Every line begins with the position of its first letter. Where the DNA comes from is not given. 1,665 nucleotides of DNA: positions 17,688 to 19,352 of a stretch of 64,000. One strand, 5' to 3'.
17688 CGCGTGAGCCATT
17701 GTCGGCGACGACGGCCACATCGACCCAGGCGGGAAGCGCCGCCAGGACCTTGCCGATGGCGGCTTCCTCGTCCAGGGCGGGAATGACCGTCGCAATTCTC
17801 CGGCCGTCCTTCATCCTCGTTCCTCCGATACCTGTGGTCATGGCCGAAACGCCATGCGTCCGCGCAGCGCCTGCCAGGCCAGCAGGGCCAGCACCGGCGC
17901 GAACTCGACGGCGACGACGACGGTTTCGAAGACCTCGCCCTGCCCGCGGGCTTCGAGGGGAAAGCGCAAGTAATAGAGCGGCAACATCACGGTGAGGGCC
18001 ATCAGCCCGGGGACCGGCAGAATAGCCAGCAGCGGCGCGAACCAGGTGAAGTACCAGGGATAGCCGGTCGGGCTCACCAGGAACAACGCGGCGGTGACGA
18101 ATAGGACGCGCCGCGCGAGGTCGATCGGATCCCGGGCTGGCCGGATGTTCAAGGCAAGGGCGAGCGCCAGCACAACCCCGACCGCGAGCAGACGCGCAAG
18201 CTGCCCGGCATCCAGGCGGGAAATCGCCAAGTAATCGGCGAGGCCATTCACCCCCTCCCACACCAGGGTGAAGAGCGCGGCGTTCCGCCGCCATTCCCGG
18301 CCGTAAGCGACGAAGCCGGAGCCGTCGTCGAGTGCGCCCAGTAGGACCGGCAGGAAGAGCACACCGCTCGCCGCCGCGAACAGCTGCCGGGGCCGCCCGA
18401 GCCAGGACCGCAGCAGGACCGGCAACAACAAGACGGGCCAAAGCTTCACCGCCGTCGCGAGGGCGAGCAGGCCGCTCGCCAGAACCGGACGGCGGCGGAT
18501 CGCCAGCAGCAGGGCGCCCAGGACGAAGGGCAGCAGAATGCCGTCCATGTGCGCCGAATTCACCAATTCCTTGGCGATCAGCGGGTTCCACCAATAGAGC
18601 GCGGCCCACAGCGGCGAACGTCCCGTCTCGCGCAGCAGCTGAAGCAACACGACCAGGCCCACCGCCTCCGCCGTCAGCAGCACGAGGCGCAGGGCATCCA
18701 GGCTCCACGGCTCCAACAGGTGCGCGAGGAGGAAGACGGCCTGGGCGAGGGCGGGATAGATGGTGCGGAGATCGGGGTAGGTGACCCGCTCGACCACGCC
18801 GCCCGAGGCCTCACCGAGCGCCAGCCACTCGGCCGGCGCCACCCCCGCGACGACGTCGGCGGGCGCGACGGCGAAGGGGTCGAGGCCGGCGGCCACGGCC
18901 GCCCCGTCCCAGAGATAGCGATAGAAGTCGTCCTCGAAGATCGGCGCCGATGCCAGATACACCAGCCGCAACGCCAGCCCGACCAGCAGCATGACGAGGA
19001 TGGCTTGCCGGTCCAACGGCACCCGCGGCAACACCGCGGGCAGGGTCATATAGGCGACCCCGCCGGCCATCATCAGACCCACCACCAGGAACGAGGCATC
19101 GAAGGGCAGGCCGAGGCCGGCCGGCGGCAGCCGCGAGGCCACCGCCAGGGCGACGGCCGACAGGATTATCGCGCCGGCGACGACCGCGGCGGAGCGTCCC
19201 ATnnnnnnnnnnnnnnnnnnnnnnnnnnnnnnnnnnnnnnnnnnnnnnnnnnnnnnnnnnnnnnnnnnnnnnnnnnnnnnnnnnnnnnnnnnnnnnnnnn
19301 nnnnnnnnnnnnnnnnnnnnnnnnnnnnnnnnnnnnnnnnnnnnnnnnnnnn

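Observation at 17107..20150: Three-gene DUF547 / GT-C-like / GT2 operon: probable polyprenyl-phosphate-sugar periplasmic glycosylation system of unknown target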

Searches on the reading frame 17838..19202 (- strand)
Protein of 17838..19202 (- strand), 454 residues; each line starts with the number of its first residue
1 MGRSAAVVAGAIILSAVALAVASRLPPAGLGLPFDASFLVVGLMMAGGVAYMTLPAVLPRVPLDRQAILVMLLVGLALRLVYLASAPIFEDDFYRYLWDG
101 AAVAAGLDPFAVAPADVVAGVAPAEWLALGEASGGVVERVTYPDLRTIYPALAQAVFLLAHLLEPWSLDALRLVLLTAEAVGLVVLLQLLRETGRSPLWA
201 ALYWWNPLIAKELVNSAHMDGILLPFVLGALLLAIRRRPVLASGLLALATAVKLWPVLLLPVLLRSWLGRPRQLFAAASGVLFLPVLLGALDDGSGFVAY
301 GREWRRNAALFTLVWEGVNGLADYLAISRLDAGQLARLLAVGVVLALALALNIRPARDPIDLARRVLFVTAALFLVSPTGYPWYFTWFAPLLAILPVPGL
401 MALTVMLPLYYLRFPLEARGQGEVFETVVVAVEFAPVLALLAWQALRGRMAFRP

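Call 8: search_protein_families(library=pfam, proteins=[window:17838-19202:-], max_evalue=0.1)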
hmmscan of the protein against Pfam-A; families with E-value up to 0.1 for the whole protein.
window:17838-19202:- (454 aa): 2 families
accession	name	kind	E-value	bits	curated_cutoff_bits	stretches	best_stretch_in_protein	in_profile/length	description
PF09594.16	GT87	-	8.4e-10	39.2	25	1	148-378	2-237/237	Glycosyltransferase family 87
PF06728.19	PIG-U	-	0.00042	20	24.5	1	197-266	122-190/378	GPI transamidase subunit PIG-U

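Call 9: search_protein_families(library=ncbifam, proteins=[window:17838-19202:-], max_evalue=0.1)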
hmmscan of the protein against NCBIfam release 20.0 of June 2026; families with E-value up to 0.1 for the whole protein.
window:17838-19202:- (454 aa): 2 families
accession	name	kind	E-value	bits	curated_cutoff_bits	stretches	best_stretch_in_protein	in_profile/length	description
TIGR03459.1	crt_membr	equivalog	1.9e-06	27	439.4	1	82-279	89-278/470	alpha-(1->6)-mannopyranosyltransferase A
NF038066.1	MptB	equivalog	7.2e-06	24.7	40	1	79-118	146-185/553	polyprenol phosphomannose-dependent alpha 1,6 mannosyltransferase MptB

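Call 12: find_homologous_proteins(query=window:17838-19202:-)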
Query window:17838-19202:- (454 aa): 520 proteins with E <= 0.001 among 8000 candidates; the best 120 are listed.
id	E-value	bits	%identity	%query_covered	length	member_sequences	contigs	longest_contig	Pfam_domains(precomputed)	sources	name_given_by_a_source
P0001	9.3e-278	940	100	100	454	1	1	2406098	PF09594.17,PF26314.1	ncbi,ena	-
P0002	1.8e-249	847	90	100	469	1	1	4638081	PF09594.17,PF26314.1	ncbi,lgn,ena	-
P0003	7.9e-136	472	58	97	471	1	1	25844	PF26314.1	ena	-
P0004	1.1e-132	462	59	92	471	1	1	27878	PF26314.1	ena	-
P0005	2.8e-125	437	58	89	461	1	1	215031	PF09594.17,PF26314.1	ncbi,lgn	ncbi:MAG: glycosyltransferase 87 family protein [Pseudomonadota bacterium]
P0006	1.1e-118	415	51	93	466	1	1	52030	PF09594.17,PF26314.1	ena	-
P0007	3.9e-114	401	51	89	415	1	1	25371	PF09594.17,PF26314.1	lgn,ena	-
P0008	6.9e-109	383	51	91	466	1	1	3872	PF09594.17,PF26314.1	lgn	-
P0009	6.3e-108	380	52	89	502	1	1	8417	PF09594.17,PF26314.1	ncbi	-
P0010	4.8e-106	374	50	89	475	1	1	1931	PF09594.17,PF26314.1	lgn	-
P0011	8.0e-106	373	50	91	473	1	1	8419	PF09594.17,PF26314.1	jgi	jgi:hypothetical protein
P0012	1.0e-105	373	49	98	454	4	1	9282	PF09594.17,PF26314.1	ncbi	ncbi:MAG: glycosyltransferase 87 family protein [Pseudomonadota bacterium]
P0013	3.7e-105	371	51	90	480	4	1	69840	PF09594.17,PF26314.1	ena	-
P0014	4.9e-105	371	51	90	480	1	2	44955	PF09594.17,PF26314.1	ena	-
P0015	1.1e-104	369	49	90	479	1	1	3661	PF09594.17,PF26314.1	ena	-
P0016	1.2e-104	369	49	92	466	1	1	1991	PF09594.17,PF26314.1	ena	-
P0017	2.3e-104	368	49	90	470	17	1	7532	PF09594.17,PF26314.1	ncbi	-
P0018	3.9e-104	368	49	91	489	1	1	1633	PF26314.1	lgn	-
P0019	9.4e-104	366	46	98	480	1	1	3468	PF09594.17,PF26314.1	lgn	-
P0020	1.3e-103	366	51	83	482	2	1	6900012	PF09594.17,PF26314.1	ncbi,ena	-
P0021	1.4e-103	366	49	91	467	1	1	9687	PF09594.17,PF26314.1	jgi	-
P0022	2.3e-103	365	49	90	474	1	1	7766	PF09594.17,PF26314.1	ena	-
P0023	3.7e-103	364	49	90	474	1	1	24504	PF09594.17,PF26314.1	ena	-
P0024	6.6e-103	363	46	98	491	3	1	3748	PF09594.17,PF26314.1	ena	-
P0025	9.6e-103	363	50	80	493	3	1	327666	PF09594.17,PF26314.1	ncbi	-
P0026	1.6e-102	362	49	90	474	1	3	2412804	PF09594.17,PF26314.1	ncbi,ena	-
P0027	1.6e-102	362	66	62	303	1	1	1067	PF09594.17,PF26314.1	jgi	jgi:uncharacterized membrane protein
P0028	1.8e-102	362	50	91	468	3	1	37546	PF26314.1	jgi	-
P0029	2.4e-102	362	49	90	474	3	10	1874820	PF09594.17,PF26314.1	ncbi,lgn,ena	-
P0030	2.4e-102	362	45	98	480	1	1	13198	PF09594.17,PF26314.1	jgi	jgi:hypothetical protein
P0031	2.9e-102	361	49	90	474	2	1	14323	PF09594.17,PF26314.1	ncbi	-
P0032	3.7e-102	361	47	94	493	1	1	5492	PF09594.17,PF26314.1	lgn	-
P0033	4.8e-102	361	49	90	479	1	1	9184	PF09594.17,PF26314.1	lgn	-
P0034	8.3e-102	360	46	90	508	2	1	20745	PF26314.1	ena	-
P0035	2.8e-101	358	52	87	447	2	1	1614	PF09594.17,PF26314.1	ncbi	-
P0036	1.1e-100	356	50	87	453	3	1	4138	PF09594.17,PF26314.1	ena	-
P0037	1.4e-100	356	48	92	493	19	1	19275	PF09594.17,PF26314.1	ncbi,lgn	-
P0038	1.9e-100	355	48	89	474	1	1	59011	PF09594.17,PF26314.1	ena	-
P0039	6.8e-100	354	50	89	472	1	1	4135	PF09594.17,PF26314.1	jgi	jgi:hypothetical protein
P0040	6.8e-100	354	49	90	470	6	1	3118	PF09594.17,PF26314.1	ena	-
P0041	8.3e-100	353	48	90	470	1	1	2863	PF09594.17,PF26314.1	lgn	-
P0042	9.9e-100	353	49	90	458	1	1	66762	PF09594.17,PF26314.1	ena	-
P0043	1.1e-99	353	48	90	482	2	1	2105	PF09594.17,PF26314.1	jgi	jgi:hypothetical protein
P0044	2.0e-99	352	47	97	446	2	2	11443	PF09594.17,PF26314.1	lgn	-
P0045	5.8e-99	350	48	92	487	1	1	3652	PF26314.1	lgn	-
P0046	6.9e-99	350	46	90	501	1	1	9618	PF26314.1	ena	-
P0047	1.0e-98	350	45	98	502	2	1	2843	PF09594.17,PF26314.1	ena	-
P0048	1.6e-98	349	48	89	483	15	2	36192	PF26314.1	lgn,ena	-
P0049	1.9e-98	349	49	88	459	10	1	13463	PF09594.17,PF26314.1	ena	-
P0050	2.6e-98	348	49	88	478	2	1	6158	PF26314.1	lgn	-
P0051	3.6e-98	348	48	90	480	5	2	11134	PF09594.17,PF26314.1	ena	-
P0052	4.1e-98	348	47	97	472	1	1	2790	PF09594.17,PF26314.1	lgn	-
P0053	4.9e-98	347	45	94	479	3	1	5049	PF09594.17,PF26314.1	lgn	-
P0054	5.0e-98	347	50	91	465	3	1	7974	PF09594.17,PF26314.1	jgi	-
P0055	5.7e-98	347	46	96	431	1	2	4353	PF09594.17,PF26314.1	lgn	-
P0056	7.7e-98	347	48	90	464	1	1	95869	PF09594.17,PF26314.1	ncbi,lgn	ncbi:MAG: glycosyltransferase family 87 protein [Pseudomonadota bacterium]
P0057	1.7e-97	346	52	87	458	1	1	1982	PF09594.17,PF26314.1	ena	-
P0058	1.9e-97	346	48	90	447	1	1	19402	PF26314.1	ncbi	ncbi:MAG: hypothetical protein AAF563_23390 [Pseudomonadota bacterium]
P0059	2.3e-97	345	46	92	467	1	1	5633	PF09594.17,PF26314.1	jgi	jgi:alpha-1,6-mannosyltransferase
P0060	2.4e-97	345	47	91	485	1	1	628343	PF09594.17,PF26314.1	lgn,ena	-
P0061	5.7e-97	344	44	99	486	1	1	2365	PF09594.17,PF26314.1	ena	-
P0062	1.2e-96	343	45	97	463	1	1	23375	PF09594.17,PF26314.1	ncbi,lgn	ncbi:MAG: hypothetical protein AAGC81_07545 [Pseudomonadota bacterium]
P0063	1.6e-96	342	47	89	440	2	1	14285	PF09594.17,PF26314.1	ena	-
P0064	2.0e-96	342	46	97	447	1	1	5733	PF26314.1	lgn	-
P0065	4.9e-96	341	47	92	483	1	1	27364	PF26314.1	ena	-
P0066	7.4e-96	340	50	90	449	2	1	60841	PF09594.17,PF26314.1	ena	-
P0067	7.8e-96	340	49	89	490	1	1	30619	PF09594.17,PF26314.1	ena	-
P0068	1.1e-95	340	49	85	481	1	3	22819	PF09594.17,PF26314.1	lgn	-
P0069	2.6e-95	338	46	92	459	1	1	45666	PF09594.17,PF26314.1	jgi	jgi:alpha-1,6-mannosyltransferase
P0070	6.5e-95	337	48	87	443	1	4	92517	PF26314.1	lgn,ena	-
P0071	9.3e-95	337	45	92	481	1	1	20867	PF09594.17,PF26314.1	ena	-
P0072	9.4e-95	337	49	90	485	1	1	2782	PF09594.17,PF26314.1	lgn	-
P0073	9.8e-95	337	46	97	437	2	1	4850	PF09594.17,PF26314.1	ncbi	ncbi:MAG: glycosyltransferase 87 family protein [Pseudomonadota bacterium]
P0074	4.6e-94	334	44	92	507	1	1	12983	PF26314.1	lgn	-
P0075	4.6e-94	334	46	92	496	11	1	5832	PF09594.17,PF26314.1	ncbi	-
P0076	8.2e-94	334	44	89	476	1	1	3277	PF26314.1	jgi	-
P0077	9.5e-94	333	47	91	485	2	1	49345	PF09594.17,PF26314.1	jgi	jgi:hypothetical protein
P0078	1.0e-93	333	44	90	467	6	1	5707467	PF09594.17,PF26314.1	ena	-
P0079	1.0e-93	333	46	89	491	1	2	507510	PF09594.17,PF26314.1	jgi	jgi:alpha-1,6-mannosyltransferase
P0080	1.4e-93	333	48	91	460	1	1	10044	PF09594.17,PF26314.1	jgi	jgi:hypothetical protein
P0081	1.4e-93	333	49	87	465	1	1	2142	PF09594.17,PF26314.1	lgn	-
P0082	1.6e-93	333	46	99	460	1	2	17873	PF09594.17,PF26314.1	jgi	-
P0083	1.7e-93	332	44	86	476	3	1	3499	PF26314.1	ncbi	-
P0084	1.9e-93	332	43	90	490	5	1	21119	PF09594.17,PF26314.1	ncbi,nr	ncbi:hypothetical protein MnTg02_02362 [bacterium MnTg02]|nr:hypothetical protein MnTg02_02362 [bact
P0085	2.0e-93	332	45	91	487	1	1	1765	PF09594.17,PF26314.1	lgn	-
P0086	2.1e-93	332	45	91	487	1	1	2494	PF09594.17,PF26314.1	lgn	-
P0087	2.6e-93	332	45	91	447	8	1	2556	PF09594.17,PF26314.1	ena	-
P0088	2.7e-93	332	42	91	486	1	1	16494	PF09594.17,PF26314.1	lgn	-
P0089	3.6e-93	331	45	90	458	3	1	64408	PF26314.1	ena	-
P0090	4.0e-93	331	46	90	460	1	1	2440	PF09594.17,PF26314.1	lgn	-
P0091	4.0e-93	331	47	89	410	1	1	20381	PF26314.1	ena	-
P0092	5.1e-93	331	46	91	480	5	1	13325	PF09594.17,PF26314.1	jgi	jgi:hypothetical protein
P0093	6.6e-93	331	45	91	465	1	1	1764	PF26314.1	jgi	jgi:hypothetical protein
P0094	7.9e-93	330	44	90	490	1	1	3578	PF09594.17,PF26314.1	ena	-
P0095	9.7e-93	330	44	90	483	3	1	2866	PF26314.1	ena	-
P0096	1.3e-92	330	43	100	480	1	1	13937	PF09594.17,PF26314.1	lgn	-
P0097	1.4e-92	329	44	90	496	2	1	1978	PF09594.17,PF26314.1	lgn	-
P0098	1.5e-92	329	47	94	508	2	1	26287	PF09594.17,PF26314.1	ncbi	ncbi:MAG: glycosyltransferase 87 family protein [Pseudomonadota bacterium]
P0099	1.6e-92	329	51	82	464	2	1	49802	PF09594.17,PF26314.1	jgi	-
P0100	3.7e-92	328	42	91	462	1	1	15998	PF09594.17,PF26314.1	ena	-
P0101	4.0e-92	328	46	89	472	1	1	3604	PF09594.17,PF26314.1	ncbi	-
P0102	4.7e-92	328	44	90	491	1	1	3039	PF09594.17,PF26314.1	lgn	-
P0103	5.3e-92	328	48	90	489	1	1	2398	PF09594.17,PF26314.1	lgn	-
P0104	6.4e-92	327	44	89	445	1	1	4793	PF26314.1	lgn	-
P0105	8.8e-92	327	41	97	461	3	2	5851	PF09594.17,PF26314.1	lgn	-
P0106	8.8e-92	327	46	92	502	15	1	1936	PF09594.17,PF26314.1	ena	-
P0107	1.1e-91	326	46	89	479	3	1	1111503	PF26314.1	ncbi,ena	-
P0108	1.2e-91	326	48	85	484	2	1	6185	PF09594.17,PF26314.1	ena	-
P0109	1.2e-91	326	45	90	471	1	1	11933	PF26314.1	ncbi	-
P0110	2.0e-91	326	46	89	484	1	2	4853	PF09594.17,PF26314.1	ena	-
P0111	2.3e-91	325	47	85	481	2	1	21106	PF09594.17,PF26314.1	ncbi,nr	ncbi:MAG: DUF2029 domain-containing protein [Planctomycetes bacterium]|nr:DUF2029 domain-containing 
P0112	3.1e-91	325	49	80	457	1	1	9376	PF09594.17,PF26314.1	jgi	jgi:hypothetical protein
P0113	4.8e-91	324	47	90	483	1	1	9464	PF09594.17,PF26314.1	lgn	-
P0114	6.4e-91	324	46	90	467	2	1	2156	PF26314.1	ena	-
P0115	6.6e-91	324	46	90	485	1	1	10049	PF09594.17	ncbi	-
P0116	8.4e-91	324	44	90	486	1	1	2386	PF09594.17,PF26314.1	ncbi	-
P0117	9.3e-91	323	48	81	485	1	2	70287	PF09594.17,PF26314.1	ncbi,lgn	ncbi:MAG: glycosyltransferase family 87 protein [Hyphomicrobiaceae bacterium]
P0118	1.1e-90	323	47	88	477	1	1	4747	PF09594.17,PF26314.1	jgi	jgi:alpha-1,6-mannosyltransferase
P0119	1.3e-90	323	43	90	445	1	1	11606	PF09594.17,PF26314.1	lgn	-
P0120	3.2e-90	322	45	92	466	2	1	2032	PF09594.17,PF26314.1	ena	-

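Call 14: find_encoding_contigs(protein=P0001, flank=6000, max_places=3)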
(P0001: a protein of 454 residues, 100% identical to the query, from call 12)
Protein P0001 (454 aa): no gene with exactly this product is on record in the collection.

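Call 15: find_encoding_contigs(protein=P0020, flank=6000, max_places=3)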
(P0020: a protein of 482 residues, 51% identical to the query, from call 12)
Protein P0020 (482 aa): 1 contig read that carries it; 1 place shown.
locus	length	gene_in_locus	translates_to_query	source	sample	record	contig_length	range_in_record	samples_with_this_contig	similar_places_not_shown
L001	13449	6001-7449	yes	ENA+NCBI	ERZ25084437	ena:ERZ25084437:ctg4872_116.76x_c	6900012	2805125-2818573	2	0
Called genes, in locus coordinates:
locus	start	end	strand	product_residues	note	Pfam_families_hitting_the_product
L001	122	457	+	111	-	PF13563:2_5_RNA_ligase2, PF02834:LigT_PEase (weak)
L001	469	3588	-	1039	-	PF00873:ACR_tran, PF02355:SecD_SecF_C (faint), PF03176:MMPL (weak)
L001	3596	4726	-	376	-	PF25917:BSH_RND, PF25876:HH_MFP_RND, PF25885:HH_EMRA (weak), PF25944:Beta-barrel_RND, PF25954:Beta-barrel_RND_2 (weak), PF25967:RND-MFP_C, PF25989:YknX_C (weak)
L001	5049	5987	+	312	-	PF04784:DUF547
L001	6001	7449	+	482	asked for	PF26314:MptA_B_family (weak), PF09594:GT87 (weak)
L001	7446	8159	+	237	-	PF00535:Glycos_transf_2, PF13641:Glyco_tranf_2_3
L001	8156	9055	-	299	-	PF00892:EamA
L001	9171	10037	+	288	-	PF00126:HTH_1, PF03466:LysR_substrate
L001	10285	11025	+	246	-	-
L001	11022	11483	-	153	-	PF11695:DUF3291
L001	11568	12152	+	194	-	PF03652:RuvX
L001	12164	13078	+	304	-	PF03547:Mem_trans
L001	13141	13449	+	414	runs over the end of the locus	PF02515:CoA_transf_3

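Call 17: find_related_loci(query=A1, collection=genome_contigs, flank=6000)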
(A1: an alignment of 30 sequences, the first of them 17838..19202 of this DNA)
Query A1 (454 aa) in genome_contigs; peptide patterns used: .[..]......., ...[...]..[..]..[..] (x = any residue, [..] = any of these).
600 stretches matched a pattern (row limit reached: there are more); 587 encode a relative of the query (tblastn E <= 1e-3); the best 80 are kept; 80 distinct loci.
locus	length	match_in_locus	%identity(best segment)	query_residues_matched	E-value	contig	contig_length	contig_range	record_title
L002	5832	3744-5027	46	38-454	4e-102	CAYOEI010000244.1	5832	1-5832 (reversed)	MAG TPA_asm: uncultured Hyphomicrobiaceae bacterium isolate binchicken_co244_412 genome assembly, contig: k141_1187763,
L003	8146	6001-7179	48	50-442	7e-101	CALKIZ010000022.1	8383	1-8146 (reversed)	MAG: uncultured Neomegalonema sp. isolate H1_Bin_Bin_59_1 genome assembly, contig: c_000000552155, whole genome shotgun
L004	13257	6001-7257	47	38-446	2e-95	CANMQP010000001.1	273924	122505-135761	uncultured Kiloniellaceae bacterium isolate 2-526A_2.fasta genome assembly, contig: NODE_10, whole genome shotgun sequen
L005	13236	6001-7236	41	38-441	5e-95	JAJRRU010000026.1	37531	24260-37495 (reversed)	MAG: Alphaproteobacteria bacterium isolate Dive100_bin3.50 k141_771499, whole genome shotgun sequence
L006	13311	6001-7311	44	6-449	3e-93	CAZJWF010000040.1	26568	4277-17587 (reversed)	MAG TPA_asm: uncultured Neomegalonema sp. isolate binchicken_co385_77 genome assembly, contig: NODE_1192_length_26568_co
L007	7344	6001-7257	38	39-450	8e-93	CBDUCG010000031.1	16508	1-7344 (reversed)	MAG TPA_asm: uncultured bacterium isolate ERR2431957_concoct_61 genome assembly, contig: ERZ23878503.776, whole genome s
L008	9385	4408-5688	45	39-454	2e-92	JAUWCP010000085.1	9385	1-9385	MAG: Hyphomicrobium sp. isolate CSMAG_2141 CSMAG_2141_k141_1275190_length_9385_cov_12.8426, whole genome shotgun sequenc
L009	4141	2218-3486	46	30-451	3e-92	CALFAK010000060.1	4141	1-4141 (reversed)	MAG: uncultured Neomegalonema sp. isolate R1_Bin_Bin_11_1 genome assembly, contig: c_000000861525, whole genome shotgun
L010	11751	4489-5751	48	39-454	4e-91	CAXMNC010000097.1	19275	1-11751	MAG: Acidiferrobacterales bacterium isolate 07C-BC-St02_bin.17.orig genome assembly, contig: k141_2715320, whole genome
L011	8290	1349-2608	43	39-448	8e-91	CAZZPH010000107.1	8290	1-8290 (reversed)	MAG TPA_asm: uncultured Hyphomicrobium sp. isolate SRP072547_co1_161 genome assembly, contig: NODE_17862_length_8290_cov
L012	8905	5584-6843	44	40-454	7e-91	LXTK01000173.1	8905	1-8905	MAG: Proteobacteria bacterium SPGG2 2573, whole genome shotgun sequence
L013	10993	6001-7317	45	14-449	1e-89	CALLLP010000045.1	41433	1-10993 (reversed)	MAG: uncultured Neomegalonema sp. isolate L3_Bin_METABAT__25_1 genome assembly, contig: c_000000271516, whole genome sho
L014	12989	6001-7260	43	42-450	3e-89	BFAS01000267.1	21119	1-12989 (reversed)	Bacterium MnTg02 DNA, NODE_32_267, whole genome shotgun sequence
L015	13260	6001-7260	43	42-449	1e-88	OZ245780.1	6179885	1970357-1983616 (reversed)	MAG: Methyloligellaceae bacterium isolate e8f213a8-9c07-40cb-8a79-f3adc64ccac1 genome assembly, chromosome: 1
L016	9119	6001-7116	48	85-450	7e-89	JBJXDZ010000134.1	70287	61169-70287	MAG: Hyphomicrobiaceae bacterium isolate P.bin.50 k127_2019766, whole genome shotgun sequence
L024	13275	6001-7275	42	40-453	4e-86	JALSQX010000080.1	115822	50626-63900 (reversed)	MAG: Blastocatellia bacterium isolate 356-308_maxbin2_scaf2bin.121 356-308_scaffold_70_c1, whole genome shotgun sequence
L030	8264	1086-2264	37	63-451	4e-85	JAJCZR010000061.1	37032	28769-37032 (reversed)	MAG: Deltaproteobacteria bacterium isolate OFTM253 OFTM253_60, whole genome shotgun sequence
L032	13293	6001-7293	44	26-444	2e-85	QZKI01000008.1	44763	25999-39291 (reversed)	MAG: Candidatus Abyssobacteria bacterium SURF_17 Ga0104751_1001182, whole genome shotgun sequence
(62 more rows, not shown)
